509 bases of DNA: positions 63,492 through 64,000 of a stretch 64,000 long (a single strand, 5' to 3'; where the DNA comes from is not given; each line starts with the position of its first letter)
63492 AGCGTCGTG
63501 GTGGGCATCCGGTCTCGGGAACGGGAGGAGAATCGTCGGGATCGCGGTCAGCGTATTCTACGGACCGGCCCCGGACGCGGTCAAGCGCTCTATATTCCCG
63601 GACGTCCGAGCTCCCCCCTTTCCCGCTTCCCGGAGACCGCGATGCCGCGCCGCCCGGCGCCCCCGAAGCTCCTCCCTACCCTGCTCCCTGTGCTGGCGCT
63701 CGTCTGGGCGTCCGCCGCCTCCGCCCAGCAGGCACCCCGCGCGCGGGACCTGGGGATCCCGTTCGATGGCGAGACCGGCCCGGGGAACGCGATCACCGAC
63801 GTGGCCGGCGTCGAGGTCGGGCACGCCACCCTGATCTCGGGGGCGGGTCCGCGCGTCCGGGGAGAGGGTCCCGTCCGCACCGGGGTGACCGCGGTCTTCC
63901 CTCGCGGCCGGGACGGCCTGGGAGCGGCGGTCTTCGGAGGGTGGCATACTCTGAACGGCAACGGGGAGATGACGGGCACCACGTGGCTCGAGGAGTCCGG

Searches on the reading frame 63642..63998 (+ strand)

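Call 87: search_protein_families(library=pfam, proteins=[window:63642-63998:+], max_evalue=0.000001)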
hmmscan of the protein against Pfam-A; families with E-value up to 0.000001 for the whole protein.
window:63642-63998:+ (119 aa): 1 family
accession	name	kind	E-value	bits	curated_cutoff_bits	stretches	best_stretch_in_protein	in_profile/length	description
PF03576.19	Peptidase_S58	-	2.1e-18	67.3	23.9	1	49-118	1-61/307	Peptidase family S58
